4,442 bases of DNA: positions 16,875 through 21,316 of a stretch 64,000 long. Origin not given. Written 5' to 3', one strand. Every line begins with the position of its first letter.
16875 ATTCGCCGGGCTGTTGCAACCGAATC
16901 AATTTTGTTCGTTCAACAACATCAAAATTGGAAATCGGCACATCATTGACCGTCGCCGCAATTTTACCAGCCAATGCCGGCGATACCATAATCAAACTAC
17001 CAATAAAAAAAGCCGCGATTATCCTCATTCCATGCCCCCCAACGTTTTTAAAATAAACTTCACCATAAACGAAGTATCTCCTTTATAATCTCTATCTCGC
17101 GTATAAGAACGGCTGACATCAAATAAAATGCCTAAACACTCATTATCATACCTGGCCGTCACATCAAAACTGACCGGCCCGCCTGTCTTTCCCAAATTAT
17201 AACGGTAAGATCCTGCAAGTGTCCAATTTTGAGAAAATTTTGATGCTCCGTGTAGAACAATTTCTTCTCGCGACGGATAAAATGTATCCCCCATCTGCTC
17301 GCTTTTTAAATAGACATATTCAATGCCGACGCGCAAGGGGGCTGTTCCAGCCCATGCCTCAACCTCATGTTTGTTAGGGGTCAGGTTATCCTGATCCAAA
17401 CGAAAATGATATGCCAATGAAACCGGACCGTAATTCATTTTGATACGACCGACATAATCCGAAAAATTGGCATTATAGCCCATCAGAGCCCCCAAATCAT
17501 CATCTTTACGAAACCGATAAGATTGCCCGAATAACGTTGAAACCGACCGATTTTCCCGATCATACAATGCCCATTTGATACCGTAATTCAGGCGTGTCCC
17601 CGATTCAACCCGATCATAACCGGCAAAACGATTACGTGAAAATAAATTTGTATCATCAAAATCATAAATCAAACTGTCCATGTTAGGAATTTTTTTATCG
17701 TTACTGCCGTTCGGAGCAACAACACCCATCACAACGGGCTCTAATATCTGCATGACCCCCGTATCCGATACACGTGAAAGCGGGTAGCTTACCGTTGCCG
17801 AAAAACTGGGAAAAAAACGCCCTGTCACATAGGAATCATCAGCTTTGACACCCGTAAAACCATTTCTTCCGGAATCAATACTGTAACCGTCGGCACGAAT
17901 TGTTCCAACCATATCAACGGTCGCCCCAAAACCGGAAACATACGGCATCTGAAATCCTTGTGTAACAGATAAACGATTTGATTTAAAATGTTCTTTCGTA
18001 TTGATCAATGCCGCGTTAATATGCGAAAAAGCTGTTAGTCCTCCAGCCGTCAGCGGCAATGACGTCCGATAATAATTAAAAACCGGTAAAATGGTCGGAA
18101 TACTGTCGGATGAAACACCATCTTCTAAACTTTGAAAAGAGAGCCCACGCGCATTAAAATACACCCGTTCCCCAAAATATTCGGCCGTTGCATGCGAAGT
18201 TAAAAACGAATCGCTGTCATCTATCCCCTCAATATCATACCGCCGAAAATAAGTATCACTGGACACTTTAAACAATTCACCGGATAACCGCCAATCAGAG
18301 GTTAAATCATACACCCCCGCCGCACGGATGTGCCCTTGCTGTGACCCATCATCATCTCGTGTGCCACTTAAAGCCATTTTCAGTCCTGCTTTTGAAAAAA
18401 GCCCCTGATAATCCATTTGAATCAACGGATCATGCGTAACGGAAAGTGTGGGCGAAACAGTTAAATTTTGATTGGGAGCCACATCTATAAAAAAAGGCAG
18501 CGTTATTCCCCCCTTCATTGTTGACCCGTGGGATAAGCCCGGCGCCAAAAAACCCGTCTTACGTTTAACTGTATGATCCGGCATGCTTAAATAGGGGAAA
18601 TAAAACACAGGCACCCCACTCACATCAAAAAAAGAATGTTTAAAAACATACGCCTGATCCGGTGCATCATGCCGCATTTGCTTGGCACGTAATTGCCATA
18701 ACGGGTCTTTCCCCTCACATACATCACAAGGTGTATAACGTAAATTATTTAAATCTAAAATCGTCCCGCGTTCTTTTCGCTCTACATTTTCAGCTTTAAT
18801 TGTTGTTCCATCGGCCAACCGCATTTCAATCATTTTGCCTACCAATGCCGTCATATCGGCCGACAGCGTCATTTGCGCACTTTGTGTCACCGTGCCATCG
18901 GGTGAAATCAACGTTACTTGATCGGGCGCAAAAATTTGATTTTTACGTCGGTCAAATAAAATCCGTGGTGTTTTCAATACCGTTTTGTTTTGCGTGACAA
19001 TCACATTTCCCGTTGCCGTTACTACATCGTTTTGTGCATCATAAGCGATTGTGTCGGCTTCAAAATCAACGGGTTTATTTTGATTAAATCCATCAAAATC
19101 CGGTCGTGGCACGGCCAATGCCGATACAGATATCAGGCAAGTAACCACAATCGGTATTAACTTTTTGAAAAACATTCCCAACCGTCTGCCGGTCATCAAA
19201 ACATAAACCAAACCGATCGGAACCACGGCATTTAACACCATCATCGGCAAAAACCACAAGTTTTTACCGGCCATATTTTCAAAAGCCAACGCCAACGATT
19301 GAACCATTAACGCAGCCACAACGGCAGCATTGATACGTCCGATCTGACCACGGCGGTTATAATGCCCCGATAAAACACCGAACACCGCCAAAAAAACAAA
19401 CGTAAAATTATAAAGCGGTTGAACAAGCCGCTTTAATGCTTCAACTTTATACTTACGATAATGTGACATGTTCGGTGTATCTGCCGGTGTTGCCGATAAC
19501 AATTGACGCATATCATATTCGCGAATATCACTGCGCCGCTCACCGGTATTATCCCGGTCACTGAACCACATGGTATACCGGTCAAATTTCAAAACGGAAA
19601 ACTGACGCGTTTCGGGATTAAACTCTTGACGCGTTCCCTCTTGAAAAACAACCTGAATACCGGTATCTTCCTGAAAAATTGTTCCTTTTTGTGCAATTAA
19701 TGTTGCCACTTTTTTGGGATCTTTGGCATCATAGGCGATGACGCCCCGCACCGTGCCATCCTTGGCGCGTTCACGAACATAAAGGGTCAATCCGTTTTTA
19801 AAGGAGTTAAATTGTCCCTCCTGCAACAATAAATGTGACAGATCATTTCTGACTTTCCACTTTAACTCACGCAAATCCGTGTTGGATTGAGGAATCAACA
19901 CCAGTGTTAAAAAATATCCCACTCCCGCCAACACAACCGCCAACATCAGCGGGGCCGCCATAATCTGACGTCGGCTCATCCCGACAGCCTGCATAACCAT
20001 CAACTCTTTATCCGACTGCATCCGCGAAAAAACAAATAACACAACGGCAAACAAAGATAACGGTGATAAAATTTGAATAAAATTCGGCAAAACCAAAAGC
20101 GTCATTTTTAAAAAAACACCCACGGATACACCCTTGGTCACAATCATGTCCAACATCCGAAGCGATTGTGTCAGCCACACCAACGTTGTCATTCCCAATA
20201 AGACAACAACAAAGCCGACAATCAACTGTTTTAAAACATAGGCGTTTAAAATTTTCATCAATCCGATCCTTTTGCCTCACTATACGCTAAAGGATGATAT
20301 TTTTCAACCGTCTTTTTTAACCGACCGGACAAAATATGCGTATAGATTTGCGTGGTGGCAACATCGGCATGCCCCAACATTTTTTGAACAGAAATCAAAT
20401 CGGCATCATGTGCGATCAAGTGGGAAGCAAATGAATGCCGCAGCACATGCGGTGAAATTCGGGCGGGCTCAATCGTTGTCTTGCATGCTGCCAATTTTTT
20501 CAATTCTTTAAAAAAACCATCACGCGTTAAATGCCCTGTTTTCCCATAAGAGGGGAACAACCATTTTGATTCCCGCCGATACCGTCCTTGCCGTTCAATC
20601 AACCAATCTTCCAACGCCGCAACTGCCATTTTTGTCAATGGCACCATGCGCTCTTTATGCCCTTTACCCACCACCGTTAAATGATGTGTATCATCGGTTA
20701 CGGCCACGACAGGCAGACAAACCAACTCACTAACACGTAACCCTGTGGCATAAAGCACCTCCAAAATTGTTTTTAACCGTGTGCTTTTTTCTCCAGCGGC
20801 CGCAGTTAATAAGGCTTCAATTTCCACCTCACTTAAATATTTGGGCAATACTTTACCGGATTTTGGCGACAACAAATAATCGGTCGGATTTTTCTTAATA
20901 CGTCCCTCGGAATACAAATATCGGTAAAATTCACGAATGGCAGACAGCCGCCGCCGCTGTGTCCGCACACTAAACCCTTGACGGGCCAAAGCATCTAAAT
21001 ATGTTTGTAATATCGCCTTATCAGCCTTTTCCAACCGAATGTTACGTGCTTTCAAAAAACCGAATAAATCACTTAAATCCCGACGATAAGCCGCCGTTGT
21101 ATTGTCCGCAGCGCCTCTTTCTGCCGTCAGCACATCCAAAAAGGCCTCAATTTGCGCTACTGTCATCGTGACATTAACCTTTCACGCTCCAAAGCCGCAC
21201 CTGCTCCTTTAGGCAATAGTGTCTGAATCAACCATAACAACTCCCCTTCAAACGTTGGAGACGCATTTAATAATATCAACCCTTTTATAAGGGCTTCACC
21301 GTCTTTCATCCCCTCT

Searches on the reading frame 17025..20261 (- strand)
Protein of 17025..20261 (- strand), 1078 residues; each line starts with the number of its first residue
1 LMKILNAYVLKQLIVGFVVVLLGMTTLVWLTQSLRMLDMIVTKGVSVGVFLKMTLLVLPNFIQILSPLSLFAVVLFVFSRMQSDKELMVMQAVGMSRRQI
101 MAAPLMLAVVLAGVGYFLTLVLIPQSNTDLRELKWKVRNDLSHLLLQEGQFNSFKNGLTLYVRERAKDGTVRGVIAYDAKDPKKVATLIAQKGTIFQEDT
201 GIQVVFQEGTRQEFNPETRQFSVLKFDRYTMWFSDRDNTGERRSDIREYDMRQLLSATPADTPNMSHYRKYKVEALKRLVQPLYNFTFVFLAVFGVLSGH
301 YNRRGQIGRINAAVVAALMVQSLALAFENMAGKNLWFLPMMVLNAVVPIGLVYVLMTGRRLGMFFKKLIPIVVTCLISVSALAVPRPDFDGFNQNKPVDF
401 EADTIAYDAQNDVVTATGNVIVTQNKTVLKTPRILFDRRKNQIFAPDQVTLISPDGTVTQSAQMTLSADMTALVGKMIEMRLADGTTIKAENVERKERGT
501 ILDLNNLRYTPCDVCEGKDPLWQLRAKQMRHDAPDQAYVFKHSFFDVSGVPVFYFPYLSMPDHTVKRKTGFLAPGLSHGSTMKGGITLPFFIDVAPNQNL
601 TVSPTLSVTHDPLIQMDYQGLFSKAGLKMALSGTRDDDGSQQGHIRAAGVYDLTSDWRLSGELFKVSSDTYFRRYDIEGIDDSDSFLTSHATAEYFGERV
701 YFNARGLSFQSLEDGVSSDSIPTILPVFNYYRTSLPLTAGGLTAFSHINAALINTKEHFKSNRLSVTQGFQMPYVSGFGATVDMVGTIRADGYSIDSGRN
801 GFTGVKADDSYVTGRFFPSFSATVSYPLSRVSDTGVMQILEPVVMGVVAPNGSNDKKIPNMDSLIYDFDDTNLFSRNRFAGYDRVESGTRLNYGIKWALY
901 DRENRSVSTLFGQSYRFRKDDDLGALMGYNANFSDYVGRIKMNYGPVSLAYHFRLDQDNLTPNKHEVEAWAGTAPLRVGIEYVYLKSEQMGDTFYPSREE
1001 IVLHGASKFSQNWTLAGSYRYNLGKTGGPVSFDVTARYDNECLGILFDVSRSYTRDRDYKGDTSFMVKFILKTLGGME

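Call 6: search_protein_families(library=pfam, proteins=[window:17025-20261:-], max_evalue=0.01)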
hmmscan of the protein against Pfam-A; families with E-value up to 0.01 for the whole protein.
window:17025-20261:- (1078 aa): 5 families
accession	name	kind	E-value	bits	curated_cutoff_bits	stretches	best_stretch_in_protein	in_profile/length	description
PF03739.19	LptF_LptG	-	5.1e-69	233.4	27.9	1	8-348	2-344/353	Lipopolysaccharide export system permease LptF/LptG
PF04453.20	LptD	-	1.1e-46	160.4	22.4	1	642-1013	3-384/384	LPS transport system D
PF03968.19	LptD_N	-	5.5e-05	23.8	20.4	1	401-481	3-65/113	LptA/(LptD N-terminal domain) LPS transport protein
PF02687.27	FtsX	-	0.0014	19.1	25.5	1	69-122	12-65/120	FtsX-like permease C-terminal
PF06835.18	LptC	-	0.003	17.6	21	0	386-465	72-156/175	Lipopolysaccharide-assembly, LptC-related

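Call 74: find_homologous_proteins(query=window:17028-20261:-, max_evalue=1e-20)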
Query window:17028-20261:- (1078 aa): 176 proteins with E <= 1e-20 among 8000 candidates; the best 120 are listed.
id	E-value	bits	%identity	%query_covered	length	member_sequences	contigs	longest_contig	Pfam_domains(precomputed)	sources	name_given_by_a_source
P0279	0.0e+0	2446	100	100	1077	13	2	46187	PF04453.21,PF03739.20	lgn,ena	-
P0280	0.0e+0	2029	80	100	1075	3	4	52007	PF04453.21,PF03739.20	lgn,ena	-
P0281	0.0e+0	1587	63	100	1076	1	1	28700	PF04453.21,PF03739.20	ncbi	-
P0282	0.0e+0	1504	61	99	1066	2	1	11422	PF04453.21,PF03968.20,PF03739.20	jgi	jgi:LPS-assembly protein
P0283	0.0e+0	1447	58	100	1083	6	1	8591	PF04453.21,PF03968.20,PF02687.28,PF03739.20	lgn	-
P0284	0.0e+0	1417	59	100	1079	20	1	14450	PF04453.21,PF03968.20,PF03739.20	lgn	-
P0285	0.0e+0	1401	56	100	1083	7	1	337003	PF04453.21,PF03739.20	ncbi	-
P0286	0.0e+0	1399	56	100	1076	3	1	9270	PF04453.21,PF03739.20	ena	-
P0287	0.0e+0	1397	58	100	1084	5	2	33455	PF04453.21,PF03739.20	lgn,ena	-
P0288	0.0e+0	1395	56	100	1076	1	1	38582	PF04453.21,PF03968.20,PF03739.20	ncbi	-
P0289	0.0e+0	1389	55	100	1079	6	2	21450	PF04453.21,PF03739.20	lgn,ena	-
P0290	0.0e+0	1389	56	100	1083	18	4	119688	PF04453.21,PF03739.20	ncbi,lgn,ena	-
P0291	0.0e+0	1389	56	100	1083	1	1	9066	PF04453.21,PF03739.20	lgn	-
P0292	0.0e+0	1387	57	100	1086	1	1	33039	PF04453.21,PF03739.20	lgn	-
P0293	0.0e+0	1387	56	100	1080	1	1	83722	PF04453.21,PF03739.20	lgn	-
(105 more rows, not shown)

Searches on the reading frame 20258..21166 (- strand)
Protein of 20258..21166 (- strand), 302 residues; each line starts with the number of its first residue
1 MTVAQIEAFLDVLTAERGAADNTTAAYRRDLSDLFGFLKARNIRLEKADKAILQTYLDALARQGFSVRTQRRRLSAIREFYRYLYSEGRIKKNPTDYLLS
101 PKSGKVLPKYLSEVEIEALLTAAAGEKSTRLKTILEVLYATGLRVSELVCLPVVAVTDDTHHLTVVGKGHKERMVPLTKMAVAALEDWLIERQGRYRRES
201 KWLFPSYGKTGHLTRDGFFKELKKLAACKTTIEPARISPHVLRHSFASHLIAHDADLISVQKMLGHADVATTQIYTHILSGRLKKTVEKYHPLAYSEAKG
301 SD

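Call 6: search_protein_families(library=pfam, proteins=[window:20258-21166:-], max_evalue=0.01)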
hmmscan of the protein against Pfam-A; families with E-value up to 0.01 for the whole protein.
window:20258-21166:- (302 aa): 4 families
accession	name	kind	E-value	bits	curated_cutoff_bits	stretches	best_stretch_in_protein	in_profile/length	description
PF00589.27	Phage_integrase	-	3.9e-40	137.9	27.1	1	110-278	2-168/172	Phage integrase family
PF02899.23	Phage_int_SAM_1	-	1e-18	67.8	22.3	1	6-88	1-83/83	Phage integrase, N-terminal SAM-like domain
PF13495.12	Phage_int_SAM_4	-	5e-07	30.5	27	1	7-85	3-79/85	Phage integrase, N-terminal SAM-like domain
PF13102.12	Phage_int_SAM_5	-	8.7e-05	23.3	22.3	1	20-94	18-92/98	Phage integrase SAM-like domain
